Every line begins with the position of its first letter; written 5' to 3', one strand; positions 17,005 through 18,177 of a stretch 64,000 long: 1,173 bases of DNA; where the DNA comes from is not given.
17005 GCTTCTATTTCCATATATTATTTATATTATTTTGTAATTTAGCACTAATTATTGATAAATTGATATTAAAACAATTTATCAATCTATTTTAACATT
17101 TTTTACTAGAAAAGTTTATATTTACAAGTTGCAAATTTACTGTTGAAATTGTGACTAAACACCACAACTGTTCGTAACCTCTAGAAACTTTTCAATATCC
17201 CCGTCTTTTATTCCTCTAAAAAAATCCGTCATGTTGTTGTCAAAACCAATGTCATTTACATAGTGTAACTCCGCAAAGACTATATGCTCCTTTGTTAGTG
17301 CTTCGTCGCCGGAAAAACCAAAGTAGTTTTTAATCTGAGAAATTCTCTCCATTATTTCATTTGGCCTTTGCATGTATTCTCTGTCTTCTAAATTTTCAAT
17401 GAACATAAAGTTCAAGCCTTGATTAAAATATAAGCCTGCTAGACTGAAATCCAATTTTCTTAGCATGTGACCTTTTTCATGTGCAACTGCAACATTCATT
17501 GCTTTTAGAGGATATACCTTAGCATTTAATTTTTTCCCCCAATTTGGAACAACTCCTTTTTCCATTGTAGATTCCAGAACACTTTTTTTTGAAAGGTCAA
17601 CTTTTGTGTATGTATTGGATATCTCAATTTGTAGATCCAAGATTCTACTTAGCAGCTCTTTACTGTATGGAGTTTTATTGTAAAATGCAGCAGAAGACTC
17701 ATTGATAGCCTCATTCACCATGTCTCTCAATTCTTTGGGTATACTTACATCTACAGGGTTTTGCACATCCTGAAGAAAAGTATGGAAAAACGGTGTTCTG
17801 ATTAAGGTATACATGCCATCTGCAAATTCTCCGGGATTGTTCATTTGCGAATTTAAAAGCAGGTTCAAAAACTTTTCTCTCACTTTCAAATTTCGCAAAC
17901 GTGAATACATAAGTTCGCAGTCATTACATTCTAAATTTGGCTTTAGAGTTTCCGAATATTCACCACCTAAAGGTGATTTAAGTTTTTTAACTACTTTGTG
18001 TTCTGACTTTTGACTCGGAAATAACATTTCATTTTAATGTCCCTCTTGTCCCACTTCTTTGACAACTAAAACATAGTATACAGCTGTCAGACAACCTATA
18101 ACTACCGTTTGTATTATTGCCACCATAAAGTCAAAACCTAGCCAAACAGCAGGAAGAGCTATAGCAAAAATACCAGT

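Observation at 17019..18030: HExxH-motif protein and palindromic operator inserted between atpB and atpE of the F-ATPase operon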

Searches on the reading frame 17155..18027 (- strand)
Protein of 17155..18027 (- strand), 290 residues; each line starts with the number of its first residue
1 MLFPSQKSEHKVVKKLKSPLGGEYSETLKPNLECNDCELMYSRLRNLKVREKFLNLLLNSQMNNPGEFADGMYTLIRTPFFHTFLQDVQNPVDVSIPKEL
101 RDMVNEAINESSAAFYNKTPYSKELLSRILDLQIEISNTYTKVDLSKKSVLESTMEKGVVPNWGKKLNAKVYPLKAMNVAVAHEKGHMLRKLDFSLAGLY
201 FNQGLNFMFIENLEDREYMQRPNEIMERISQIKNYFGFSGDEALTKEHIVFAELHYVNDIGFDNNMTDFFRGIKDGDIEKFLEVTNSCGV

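Call 3: search_protein_families(library=pfam, proteins=[window:17155-18027:-], max_evalue=1)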
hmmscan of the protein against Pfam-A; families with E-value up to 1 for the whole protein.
window:17155-18027:- (290 aa): 1 family
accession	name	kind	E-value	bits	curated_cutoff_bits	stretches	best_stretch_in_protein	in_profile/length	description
PF17239.7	DUF5312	-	0.012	14.5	25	1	39-103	109-172/553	Family of unknown function (DUF5312)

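Call 4: search_protein_families(library=ncbifam, proteins=[window:17155-18027:-], max_evalue=1)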
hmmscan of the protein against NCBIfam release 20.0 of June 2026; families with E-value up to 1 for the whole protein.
window:17155-18027:- (290 aa): 0 families
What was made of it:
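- On ImmA/IrrE (Peptidase_M78), SprT-like, YgjP/DUF45: NCBIfam returns nothing (call 4).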

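Call 6: find_homologous_proteins(query=window:17155-18027:-, max_evalue=0.001)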
Query window:17155-18027:- (290 aa): 9 proteins with E <= 0.001 among 906 candidates.
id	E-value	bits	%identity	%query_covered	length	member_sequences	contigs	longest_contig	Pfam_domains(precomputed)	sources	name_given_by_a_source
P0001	8.7e-191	651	100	100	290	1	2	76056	-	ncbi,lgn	-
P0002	2.8e-7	49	49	23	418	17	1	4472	-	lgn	-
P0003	2.9e-7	49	49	23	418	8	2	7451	-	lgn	-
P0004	3.7e-7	48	46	23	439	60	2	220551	-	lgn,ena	-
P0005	3.9e-7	48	49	23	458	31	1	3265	-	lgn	-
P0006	3.9e-7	48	49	23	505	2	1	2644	PF01832.26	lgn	-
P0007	4.8e-7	48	48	21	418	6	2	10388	-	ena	-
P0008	4.8e-7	48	48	21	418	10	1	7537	-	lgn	-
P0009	6.6e-7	48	48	21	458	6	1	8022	-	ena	-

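Call 7: search_solved_structures(query=window:17155-18027:-, max_evalue=10)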
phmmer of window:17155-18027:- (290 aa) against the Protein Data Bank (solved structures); distinct sequences matched with E-value up to 10: 1.
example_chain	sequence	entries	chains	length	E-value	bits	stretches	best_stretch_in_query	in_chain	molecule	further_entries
6z1d_A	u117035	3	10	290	1.2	12.2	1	45-98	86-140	Ribulose bisphosphate carboxylase/oxygenase activase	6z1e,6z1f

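Call 12: search_protein_families(library=pfam, proteins=[P0002, P0004, P0005, P0006, P0007, P0009], max_evalue=1)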
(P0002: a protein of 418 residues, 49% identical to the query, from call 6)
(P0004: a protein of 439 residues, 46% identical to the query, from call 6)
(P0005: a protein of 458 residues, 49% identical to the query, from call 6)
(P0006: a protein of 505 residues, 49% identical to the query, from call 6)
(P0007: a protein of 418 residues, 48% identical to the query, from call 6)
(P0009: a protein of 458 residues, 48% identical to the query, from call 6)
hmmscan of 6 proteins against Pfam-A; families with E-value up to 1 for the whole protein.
P0002 (418 aa): 0 families

P0004 (439 aa): 0 families

P0005 (458 aa): 4 families
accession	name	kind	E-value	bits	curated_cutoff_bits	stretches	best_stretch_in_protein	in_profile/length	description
PF12670.12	DUF3792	-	0.022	15.4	31.3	1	135-184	25-74/115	Protein of unknown function (DUF3792)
PF13488.11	Gly-zipper_Omp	-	0.044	14.1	25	1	156-184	4-33/46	Glycine zipper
PF13441.11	Gly-zipper_YMGG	-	0.072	13.2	28.9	1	156-184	8-37/45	YMGG-like Gly-zipper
PF05433.20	Rick_17kDa_Anti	-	0.24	11.8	24.2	1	155-184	3-33/43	Glycine zipper 2TM domain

P0006 (505 aa): 1 family
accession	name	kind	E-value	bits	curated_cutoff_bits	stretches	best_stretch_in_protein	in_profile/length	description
PF01832.25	Glucosaminidase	-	1.9e-09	38.6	30.2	1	1-116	17-122/123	Mannosyl-glycoprotein endo-beta-N-acetylglucosaminidase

P0007 (418 aa): 0 families

P0009 (458 aa): 4 families
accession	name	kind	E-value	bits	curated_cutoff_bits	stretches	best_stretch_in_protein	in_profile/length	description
PF12670.12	DUF3792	-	0.021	15.4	31.3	1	135-184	25-74/115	Protein of unknown function (DUF3792)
PF13488.11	Gly-zipper_Omp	-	0.044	14.1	25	1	156-184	4-33/46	Glycine zipper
PF13441.11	Gly-zipper_YMGG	-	0.072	13.3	28.9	1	156-184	8-37/45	YMGG-like Gly-zipper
PF05433.20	Rick_17kDa_Anti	-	0.23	11.8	24.2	1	155-184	3-33/43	Glycine zipper 2TM domain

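Call 13: find_encoding_contigs(protein=P0001, flank=10000, max_places=6)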
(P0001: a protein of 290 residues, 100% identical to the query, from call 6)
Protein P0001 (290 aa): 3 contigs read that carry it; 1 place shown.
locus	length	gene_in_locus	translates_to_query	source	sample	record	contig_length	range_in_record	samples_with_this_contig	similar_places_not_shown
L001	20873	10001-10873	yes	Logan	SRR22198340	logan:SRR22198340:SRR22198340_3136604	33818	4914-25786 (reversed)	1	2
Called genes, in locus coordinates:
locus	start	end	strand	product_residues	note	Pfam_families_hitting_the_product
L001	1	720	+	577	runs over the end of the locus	PF01807:Zn_ribbon_DnaG, PF08275:DNAG_N, PF13662:Toprim_4, PF01751:Toprim, PF13155:Toprim_2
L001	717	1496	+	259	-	PF06750:A24_N_bact, PF01478:Peptidase_A24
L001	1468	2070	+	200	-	PF07963:N_methyl (weak)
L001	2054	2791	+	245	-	-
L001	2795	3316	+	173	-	-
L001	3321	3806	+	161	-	-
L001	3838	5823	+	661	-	PF22745:Nlig-Ia, PF01653:DNA_ligase_aden, PF03120:OB_DNA_ligase, PF14520:HHH_5 (faint), PF12826:HHH_2, PF00533:BRCT, PF12738:PTCB-BRCT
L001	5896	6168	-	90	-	-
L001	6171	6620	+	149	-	PF02686:GatC (weak)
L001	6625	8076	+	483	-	PF01425:Amidase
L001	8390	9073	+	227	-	-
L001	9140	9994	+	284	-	PF00119:ATP-synt_A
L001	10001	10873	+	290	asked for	-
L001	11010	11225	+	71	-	PF00137:ATP-synt_C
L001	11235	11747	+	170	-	PF00430:ATP-synt_B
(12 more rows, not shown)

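Call 17: search_protein_representatives(protein=window:17155-18027:-)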
Query: 290 residues. Proteins with E-value up to 0.001 (for the whole library): 428; up to 1e-10: 232; up to 1e-30: 1. The best 150 are listed.
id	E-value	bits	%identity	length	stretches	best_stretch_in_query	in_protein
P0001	2.8e-191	650.7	100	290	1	1-290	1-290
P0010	8.3e-27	111.2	38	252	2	115-290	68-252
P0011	2.2e-23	100.0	39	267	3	218-290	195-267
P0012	1.5e-22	97.3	33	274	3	217-290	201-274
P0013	2.6e-22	96.5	41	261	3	214-290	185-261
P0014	3.3e-22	96.2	37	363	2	216-290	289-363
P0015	6.9e-22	95.1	34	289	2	217-290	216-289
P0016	1.5e-21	94.0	45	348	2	216-290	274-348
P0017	1.8e-21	93.8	35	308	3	224-290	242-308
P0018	2.1e-21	93.5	43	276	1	175-290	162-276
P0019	2.2e-21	93.5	39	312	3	214-290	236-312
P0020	2.5e-21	93.3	35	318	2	212-290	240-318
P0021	3.8e-21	92.7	33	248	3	217-290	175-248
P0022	5.9e-21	92.0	39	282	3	218-290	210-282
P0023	6.5e-21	91.9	33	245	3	216-290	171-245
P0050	2.5e-18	83.4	41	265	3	224-290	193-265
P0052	2.9e-18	83.2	44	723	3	217-290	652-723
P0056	5.1e-18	82.4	36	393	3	216-290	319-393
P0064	9.9e-18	81.5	44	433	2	217-290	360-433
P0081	4.8e-17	79.2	38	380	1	170-290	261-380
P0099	1.8e-16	77.3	43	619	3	212-290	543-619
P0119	1.4e-15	74.4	41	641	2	175-290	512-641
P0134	6.9e-15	72.2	34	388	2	216-290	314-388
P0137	9.1e-15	71.8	38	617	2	217-290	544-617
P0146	2.6e-14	70.3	38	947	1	169-287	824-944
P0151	3.5e-14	69.8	53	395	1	216-277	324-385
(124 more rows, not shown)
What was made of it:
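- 17155..18027 (-): ORF290: a soluble 290-aa protein from an undescribed Patescibacteria family with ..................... motifs. It is a putative metal-dependent hydrolase. 428 representative homologues at E<=1e-3 (call 17).
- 428 clusters at 50% identity reach E<=1e-3, and 232 reach <=1e-10 (call 17).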

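Call 22: search_protein_families(library=pfam, alignment_id=A1, max_evalue=0.01)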
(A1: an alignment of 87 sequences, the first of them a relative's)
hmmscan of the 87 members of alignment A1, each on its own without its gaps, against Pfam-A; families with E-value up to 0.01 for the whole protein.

A. member 1, P0001 (290 aa): 0 families

B. families by the number of members that match (of 87 scanned): 4 families
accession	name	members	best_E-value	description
PF13207.12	AAA_17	1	0.0031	AAA domain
PF18739.6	HEPN_Apea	1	0.0036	Apea-like HEPN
PF09471.16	Peptidase_M64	1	0.0075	IgA Peptidase M64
PF00538.25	Linker_histone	1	0.008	linker histone H1 and H5 family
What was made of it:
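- On ImmA/IrrE (Peptidase_M78), SprT-like, YgjP/DUF45: None of 87 relatives hits these families at E<=0.01 (call 22).
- On Atp23 / Peptidase M76 (ATP-synthase assembly protease): No hit in calls 3 or 22.
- Closest known: Mitochondrial Atp23. Different: There is no detectable homology (calls 3, 22).
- No match to Pfam Peptidase_M76 or any other model, for ORF290 at E<=1 or for 87 relatives at E<=0.01 (calls 3, 22). No peptidase family model matches (calls 3, 4, 22).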

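Call 23: search_solved_structures(query=A1, max_evalue=10, show_alignments=2)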
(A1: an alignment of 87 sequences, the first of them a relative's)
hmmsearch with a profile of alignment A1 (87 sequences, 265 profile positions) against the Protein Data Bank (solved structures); distinct sequences matched with E-value up to 10: 1.
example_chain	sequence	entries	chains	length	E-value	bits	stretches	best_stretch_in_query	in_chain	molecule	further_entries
1vkw_A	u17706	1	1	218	1.1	12.3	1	124-201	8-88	putative nitroreductase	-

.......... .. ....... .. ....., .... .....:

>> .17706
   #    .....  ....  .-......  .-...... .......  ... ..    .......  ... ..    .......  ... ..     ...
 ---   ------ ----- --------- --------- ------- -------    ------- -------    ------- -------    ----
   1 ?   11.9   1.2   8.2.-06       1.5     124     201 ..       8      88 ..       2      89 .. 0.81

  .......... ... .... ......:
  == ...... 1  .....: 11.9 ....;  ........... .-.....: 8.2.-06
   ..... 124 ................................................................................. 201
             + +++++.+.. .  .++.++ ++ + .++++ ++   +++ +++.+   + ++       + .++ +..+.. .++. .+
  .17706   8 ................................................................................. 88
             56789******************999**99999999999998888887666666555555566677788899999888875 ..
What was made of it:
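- Tried and rejected: A single-sequence search and a profile search gave only spurious hits at E>1 (calls 7, 23).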

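Call 24: find_homologous_proteins(query=A1, max_evalue=0.00001)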
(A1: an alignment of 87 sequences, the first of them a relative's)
Query A1 (87 sequences) (290 aa, profile of the alignment): 40 proteins with E <= 0.00001 among 4851 candidates.
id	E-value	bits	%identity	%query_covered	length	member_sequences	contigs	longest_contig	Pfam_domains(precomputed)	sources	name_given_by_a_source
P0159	3.8e-66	242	38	39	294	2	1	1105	-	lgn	-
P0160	1.9e-65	239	39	41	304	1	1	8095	-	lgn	-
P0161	2.2e-65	239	38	39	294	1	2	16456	-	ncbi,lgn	-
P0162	1.6e-63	233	38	38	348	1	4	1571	-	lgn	-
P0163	2.2e-63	233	38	39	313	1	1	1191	-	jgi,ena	-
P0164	2.9e-63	232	32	61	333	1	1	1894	-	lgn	-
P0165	3.6e-62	229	32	82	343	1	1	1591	-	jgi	jgi:hypothetical protein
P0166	4.4e-62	228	39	45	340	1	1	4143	-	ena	-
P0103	7.0e-62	228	36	45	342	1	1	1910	-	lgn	-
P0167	1.3e-60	224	35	40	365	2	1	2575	-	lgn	-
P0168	1.6e-60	223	38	45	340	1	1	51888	-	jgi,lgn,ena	jgi:hypothetical protein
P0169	1.6e-60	223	27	91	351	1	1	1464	-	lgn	-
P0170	3.3e-60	222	29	89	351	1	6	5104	-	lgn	-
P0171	4.3e-60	222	34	42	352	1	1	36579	-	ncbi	-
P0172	7.4e-60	221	32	39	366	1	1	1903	-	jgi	jgi:hypothetical protein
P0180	9.4e-59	218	37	41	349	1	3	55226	-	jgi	jgi:hypothetical protein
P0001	6.5e-54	202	100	100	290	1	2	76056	-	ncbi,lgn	-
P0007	1.2e-13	70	48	21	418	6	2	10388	-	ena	-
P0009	2.0e-13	69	48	21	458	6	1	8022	-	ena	-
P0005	1.0e-12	67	49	23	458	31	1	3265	-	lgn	-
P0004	1.1e-12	66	46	23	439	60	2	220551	-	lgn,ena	-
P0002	1.3e-12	66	49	23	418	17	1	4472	-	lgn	-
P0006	8.8e-12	64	49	23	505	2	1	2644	PF01832.26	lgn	-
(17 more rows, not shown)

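Call 25: find_encoding_contigs(protein=P0168, flank=6000, max_places=2)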
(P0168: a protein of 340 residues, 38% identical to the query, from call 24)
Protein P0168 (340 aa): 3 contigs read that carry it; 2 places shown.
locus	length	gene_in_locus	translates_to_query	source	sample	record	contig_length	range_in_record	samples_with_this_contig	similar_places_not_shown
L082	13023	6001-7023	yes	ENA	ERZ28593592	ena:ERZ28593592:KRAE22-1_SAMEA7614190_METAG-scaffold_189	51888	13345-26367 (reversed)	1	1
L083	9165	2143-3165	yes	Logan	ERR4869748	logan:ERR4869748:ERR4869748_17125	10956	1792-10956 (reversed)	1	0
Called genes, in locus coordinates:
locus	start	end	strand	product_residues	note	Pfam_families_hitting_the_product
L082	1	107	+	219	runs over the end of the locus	PF10646:Germane (weak)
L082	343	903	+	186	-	PF04011:LemA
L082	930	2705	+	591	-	PF09972:DUF2207, PF20990:DUF2207_C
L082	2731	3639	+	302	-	PF01435:Peptidase_M48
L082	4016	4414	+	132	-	PF09945:DUF2177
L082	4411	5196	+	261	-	PF06966:DUF1295, PF02544:Steroid_dh, PF04191:PEMT (weak)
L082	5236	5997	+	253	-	PF09864:MliC, PF03724:META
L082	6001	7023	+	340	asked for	-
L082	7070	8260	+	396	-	PF00579:tRNA-synt_1b, PF22421:SYY_C-terminal, PF01479:S4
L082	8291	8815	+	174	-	-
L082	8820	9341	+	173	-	PF02600:DsbB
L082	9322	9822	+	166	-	PF02643:DUF192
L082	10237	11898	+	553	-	PF01943:Polysacc_synt, PF03023:MurJ, PF13440:Polysacc_synt_3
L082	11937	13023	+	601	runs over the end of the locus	PF00009:GTP_EFTU, PF03144:GTP_EFTU_D2 (weak), PF14492:EFG_III (weak), PF00679:EFG_C, PF06421:LepA_C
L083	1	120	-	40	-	?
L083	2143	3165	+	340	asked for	-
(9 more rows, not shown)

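Call 26: find_encoding_contigs(protein=P0171, flank=6000, max_places=2)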
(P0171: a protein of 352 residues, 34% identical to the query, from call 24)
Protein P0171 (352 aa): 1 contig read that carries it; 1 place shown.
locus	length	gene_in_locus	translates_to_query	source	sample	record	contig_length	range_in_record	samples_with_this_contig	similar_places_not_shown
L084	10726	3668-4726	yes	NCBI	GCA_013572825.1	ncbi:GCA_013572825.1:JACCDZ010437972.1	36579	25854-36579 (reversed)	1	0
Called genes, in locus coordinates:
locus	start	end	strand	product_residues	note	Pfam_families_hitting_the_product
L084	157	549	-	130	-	-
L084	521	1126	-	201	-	-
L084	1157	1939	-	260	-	PF01471:PG_binding_1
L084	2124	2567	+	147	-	-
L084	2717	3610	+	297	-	-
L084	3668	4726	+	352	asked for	-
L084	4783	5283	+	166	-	-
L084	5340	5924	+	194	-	-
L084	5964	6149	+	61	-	PF11127:YgaP-like_TM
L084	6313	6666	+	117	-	PF01569:PAP2, PF14378:PAP2_3 (weak), PF14360:PAP2_C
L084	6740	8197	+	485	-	PF00478:IMPDH, PF03060:NMO (faint), PF00571:CBS, PF00977:His_biosynth (faint), PF01070:FMN_dh (weak)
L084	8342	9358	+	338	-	PF00704:Glyco_hydro_18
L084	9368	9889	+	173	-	PF02643:DUF192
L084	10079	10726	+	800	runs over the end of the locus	PF03477:ATP-cone, PF17975:RNR_Alpha, PF21995:RNR-II_ins_dom, PF02867:Ribonuc_red_lgC (faint)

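Call 27: find_encoding_contigs(protein=P0180, flank=6000, max_places=2)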
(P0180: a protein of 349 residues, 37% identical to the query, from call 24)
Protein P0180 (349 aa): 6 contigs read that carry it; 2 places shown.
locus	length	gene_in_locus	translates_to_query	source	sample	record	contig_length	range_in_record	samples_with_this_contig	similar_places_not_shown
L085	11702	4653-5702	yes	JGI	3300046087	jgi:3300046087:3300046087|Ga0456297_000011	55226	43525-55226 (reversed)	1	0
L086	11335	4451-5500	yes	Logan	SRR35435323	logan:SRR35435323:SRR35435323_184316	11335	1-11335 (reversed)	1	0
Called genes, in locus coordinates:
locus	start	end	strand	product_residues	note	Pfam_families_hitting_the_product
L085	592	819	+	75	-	-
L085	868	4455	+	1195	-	PF13385:Laminin_G_3, PF16656:Pur_ac_phosph_N (faint), PF00041:fn3, PF25059:FN3_DSCAM-DSCAML_C (weak), PF00041:fn3, PF25059:FN3_DSCAM-DSCAML_C, PF01471:PG_binding_1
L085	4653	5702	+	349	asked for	-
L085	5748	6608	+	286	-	PF04294:VanW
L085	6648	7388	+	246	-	PF00657:Lipase_GDSL, PF13472:Lipase_GDSL_2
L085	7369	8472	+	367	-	PF01757:Acyl_transf_3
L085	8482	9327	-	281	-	PF13387:Lnb_N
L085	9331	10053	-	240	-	PF06966:DUF1295, PF02544:Steroid_dh, PF04191:PEMT (weak)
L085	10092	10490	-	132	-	PF09945:DUF2177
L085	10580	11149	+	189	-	PF04279:IspA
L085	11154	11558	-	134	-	PF03073:TspO_MBR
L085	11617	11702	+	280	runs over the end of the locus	-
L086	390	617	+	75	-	-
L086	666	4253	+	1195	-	PF13385:Laminin_G_3, PF16656:Pur_ac_phosph_N (faint), PF00041:fn3, PF25059:FN3_DSCAM-DSCAML_C (weak), PF00041:fn3, PF25059:FN3_DSCAM-DSCAML_C, PF01471:PG_binding_1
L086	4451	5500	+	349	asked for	-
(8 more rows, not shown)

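Call 28: predict_structure(alignment_id=A1)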
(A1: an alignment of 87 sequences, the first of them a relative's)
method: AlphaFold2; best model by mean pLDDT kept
length: 290 residues; sequences in the alignment: 87
mean_pLDDT: 84.5   pTM: 0.85
mean pLDDT of the five models: 84.5, 82.9, 81.8, 80.9, 80.5
residues with pLDDT >= 90: 165; 70-90: 75; 50-70: 40; < 50: 10
segments of 3 or more residues with pLDDT < 50: 1-8
pLDDT, mean of each block of 10 residues (from residue 1): 43 72 73 88 97 94 91 82 64 71 89 91 94 90 75 61 60 89 91 76 95 94 95 96 96 95 94 97 96
secondary structure, 60 per line:
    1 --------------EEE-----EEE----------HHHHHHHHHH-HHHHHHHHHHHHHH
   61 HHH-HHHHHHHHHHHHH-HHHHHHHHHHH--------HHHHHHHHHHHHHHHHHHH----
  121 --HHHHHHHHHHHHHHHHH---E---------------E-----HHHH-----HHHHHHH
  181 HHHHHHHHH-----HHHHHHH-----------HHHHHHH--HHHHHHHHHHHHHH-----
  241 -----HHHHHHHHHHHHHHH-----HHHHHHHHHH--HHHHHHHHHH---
elements in order: E15-17 E23-25 H36-45 H47-63 H65-77 H79-89 H98-116 H123-139 H165-168 H174-189 H195-201 H213-219 H222-235 H246-260 H266-275 H278-287
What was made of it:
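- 17155..18027 (-): AF2 pLDDT 84.5, pTM 0.85 (call 28).
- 17611..17922 (-): Codons 36-139: the N-terminal helical-bundle half of ORF290. It carries the family's N-terminal motif, which is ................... in the consensus and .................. here. DSSP helices H36-45, 47-63, 65-77, 79-89, 98-116 and 123-139 (call 28).
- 17344..17358 (-): Codons E224-I-M-E227-R228. This is the conserved helix motif E-x-x-E-R that opens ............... E224 is the candidate third metal ligand. Helix 222-235 (call 28).
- On Zincin / gluzincin metallopeptidases: Helix 174-189 in the AF2 model (call 28).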

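Call 42: search_protein_families(library=phrogs, proteins=[P0001, P0004, P0006, P0010, P0050], max_evalue=0.01)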
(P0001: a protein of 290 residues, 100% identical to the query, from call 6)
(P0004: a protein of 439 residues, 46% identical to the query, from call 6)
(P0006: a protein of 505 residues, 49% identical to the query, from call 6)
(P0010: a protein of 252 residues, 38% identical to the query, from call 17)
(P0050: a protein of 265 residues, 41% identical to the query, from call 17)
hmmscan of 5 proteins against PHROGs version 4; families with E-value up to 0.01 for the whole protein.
P0001 (290 aa): 1 family
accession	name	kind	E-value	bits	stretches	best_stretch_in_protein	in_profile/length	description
phrog_5476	-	unknown function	7.4e-05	24.1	0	83-129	27-73/103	-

P0004 (439 aa): 0 families

P0006 (505 aa): 5 families
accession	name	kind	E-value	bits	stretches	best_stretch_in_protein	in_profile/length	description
phrog_3513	-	lysis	4.3e-10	39.2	1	2-124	668-794/1434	endolysin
phrog_18032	-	lysis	3.2e-05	24.8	1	2-107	29-139/248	endolysin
phrog_1309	-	lysis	5.9e-05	23.6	1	4-70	27-98/410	endolysin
phrog_12727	-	lysis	0.00023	21.6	1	3-71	29-102/393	endolysin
phrog_10967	-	lysis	0.0051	17.6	1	3-74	30-106/266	endolysin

P0010 (252 aa): 0 families

P0050 (265 aa): 0 families
